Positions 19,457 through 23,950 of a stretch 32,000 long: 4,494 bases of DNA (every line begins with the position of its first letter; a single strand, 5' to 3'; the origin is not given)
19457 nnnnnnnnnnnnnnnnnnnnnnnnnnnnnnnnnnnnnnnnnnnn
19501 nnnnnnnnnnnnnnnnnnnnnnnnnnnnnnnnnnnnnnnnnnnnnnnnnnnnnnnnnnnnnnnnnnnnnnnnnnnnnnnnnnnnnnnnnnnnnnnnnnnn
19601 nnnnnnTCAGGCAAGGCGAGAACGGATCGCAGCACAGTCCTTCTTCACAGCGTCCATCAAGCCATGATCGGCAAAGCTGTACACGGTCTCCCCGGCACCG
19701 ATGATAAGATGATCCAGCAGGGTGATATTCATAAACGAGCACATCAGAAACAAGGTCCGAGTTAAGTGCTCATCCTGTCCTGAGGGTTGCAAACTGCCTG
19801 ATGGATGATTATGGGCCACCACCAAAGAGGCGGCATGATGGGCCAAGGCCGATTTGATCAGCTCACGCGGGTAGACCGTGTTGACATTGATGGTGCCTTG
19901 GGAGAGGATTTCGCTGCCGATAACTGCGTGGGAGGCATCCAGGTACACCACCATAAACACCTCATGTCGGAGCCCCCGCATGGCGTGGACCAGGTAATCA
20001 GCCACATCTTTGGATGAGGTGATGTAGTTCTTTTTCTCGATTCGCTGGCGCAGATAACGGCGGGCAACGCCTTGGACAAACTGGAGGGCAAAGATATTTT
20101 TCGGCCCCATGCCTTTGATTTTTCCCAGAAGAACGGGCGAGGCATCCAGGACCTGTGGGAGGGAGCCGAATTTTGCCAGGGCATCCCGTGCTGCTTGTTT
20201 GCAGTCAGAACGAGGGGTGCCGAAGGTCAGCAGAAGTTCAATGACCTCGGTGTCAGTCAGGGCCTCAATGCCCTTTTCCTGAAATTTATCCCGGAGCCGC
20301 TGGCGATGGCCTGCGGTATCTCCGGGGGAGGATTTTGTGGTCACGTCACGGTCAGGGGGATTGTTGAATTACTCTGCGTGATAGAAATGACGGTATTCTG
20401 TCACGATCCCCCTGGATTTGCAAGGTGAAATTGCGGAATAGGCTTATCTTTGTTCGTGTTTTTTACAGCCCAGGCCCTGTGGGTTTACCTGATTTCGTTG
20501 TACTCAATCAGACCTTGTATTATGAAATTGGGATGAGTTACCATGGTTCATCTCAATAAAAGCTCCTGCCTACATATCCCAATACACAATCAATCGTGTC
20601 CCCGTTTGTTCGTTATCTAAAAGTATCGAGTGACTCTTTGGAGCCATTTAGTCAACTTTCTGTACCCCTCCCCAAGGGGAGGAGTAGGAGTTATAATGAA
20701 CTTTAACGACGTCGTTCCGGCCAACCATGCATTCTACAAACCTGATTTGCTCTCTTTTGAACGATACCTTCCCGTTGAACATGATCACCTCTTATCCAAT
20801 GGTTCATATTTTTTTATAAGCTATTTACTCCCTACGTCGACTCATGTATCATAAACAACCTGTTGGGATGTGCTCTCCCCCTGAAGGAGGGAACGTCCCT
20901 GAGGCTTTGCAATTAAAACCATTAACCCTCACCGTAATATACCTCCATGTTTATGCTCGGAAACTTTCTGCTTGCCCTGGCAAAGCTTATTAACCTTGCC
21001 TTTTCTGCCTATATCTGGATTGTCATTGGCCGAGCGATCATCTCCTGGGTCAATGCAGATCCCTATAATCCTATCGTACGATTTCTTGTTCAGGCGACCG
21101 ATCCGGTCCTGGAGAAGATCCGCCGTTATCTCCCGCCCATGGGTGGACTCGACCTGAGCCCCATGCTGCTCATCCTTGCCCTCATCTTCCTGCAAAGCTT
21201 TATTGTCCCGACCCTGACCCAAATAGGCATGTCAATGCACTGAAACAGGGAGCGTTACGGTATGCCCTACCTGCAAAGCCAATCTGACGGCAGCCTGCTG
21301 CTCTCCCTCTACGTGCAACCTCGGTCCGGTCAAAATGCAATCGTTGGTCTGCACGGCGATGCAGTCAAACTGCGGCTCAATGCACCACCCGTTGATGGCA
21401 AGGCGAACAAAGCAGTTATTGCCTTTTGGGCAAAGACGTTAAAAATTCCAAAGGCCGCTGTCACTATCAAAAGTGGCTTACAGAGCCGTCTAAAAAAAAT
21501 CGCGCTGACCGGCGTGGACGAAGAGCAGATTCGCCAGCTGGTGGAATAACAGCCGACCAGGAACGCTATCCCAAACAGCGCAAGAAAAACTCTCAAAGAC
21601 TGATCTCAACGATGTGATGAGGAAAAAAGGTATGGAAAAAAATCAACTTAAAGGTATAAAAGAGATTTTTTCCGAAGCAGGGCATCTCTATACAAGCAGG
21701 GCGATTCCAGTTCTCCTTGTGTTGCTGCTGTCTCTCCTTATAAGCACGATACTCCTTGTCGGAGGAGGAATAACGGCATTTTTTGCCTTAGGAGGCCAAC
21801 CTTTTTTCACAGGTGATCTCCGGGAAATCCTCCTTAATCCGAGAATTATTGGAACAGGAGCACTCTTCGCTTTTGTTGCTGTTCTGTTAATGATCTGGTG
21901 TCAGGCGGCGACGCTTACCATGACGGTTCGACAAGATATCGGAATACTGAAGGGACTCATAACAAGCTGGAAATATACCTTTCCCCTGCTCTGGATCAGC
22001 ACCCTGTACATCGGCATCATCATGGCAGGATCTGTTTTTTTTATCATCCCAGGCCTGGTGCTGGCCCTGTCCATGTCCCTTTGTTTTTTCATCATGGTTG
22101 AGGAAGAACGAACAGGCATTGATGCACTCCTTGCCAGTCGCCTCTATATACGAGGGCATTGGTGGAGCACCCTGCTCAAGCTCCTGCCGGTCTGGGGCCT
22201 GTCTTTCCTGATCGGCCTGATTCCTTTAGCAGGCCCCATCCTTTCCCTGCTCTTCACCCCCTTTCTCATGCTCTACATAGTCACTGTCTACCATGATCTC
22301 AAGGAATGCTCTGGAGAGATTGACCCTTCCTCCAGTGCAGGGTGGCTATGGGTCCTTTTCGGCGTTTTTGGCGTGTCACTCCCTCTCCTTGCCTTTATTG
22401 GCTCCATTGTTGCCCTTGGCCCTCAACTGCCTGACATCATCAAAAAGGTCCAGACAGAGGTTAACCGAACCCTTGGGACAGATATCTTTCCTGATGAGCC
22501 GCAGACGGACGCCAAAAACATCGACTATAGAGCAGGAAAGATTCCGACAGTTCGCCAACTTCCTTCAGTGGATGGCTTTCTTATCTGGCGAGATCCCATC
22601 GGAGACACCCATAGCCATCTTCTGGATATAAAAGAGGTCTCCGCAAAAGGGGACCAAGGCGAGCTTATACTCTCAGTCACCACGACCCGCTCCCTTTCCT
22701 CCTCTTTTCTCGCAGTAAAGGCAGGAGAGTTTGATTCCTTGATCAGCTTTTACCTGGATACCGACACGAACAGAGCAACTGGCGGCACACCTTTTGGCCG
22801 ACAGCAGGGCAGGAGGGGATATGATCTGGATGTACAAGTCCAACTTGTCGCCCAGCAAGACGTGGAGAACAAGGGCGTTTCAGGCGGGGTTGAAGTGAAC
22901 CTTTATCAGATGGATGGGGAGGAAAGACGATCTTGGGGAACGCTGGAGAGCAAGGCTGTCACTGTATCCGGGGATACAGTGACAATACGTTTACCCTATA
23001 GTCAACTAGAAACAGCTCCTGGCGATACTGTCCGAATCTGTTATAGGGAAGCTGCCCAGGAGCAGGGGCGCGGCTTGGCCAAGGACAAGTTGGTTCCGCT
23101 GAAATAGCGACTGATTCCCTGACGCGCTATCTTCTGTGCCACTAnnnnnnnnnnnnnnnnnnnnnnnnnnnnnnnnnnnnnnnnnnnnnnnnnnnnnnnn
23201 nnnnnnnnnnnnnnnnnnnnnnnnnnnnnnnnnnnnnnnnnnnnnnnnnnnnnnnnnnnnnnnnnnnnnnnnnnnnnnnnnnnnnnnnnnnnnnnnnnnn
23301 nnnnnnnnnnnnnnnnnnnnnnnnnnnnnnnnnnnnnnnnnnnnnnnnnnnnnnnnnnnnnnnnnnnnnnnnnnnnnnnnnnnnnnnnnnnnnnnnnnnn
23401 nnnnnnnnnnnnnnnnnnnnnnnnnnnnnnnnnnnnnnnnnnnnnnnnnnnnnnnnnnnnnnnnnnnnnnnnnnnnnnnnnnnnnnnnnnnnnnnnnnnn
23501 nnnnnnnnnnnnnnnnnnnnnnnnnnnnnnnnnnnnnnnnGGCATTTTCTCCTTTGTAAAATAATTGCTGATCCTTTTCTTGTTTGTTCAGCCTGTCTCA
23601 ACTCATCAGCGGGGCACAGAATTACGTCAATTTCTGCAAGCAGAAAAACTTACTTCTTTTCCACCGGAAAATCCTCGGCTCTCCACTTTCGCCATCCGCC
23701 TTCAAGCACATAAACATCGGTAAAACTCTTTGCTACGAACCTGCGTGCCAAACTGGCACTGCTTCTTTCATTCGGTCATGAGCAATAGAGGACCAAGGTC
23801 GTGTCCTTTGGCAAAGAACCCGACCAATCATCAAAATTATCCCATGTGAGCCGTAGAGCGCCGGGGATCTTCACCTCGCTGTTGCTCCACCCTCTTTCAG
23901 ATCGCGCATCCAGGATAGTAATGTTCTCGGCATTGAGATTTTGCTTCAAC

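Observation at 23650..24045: In-frame TGA in a rhodanese gene aligns to Cys in the adjacent paralog: likely selenocysteine-containing rhodanese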

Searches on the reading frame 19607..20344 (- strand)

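Call 9: search_protein_families(library=pfam, proteins=[window:19607-20344:-], max_evalue=0.01)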
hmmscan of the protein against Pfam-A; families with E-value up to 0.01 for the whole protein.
window:19607-20344:- (245 aa): 3 families
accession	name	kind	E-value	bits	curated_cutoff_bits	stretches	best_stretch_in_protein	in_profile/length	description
PF04002.20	RadC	-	1.3e-41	141.7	22.1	1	108-229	1-121/121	RadC-like JAB domain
PF20582.4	UPF0758_N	-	3.1e-10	40.4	27.1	1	14-82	7-74/77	UPF0758 N-terminal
PF14464.11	Prok-JAB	-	0.0092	16.3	25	0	160-199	55-94/114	Prokaryotic homologs of the JAB domain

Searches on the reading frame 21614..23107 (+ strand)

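Call 9: search_protein_families(library=pfam, proteins=[window:21614-23107:+], max_evalue=0.01)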
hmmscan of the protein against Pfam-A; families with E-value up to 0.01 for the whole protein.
window:21614-23107:+ (497 aa): 0 families

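Call 60: search_protein_families(library=ncbifam, proteins=[window:21614-23107:+], max_evalue=0.01)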
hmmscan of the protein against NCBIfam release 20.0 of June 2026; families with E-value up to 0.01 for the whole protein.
window:21614-23107:+ (497 aa): 1 family
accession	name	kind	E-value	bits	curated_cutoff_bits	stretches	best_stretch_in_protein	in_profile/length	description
NF002774.0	PRK02868.1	equivalog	0.0019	18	227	1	89-175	99-179/248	YciC family protein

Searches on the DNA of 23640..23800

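Call 82: search_rna_families(source=window, start=23640, end=23800, threshold=evalue, max_evalue=10)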
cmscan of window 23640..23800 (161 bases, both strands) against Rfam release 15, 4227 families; matches with E-value up to 10: 0.
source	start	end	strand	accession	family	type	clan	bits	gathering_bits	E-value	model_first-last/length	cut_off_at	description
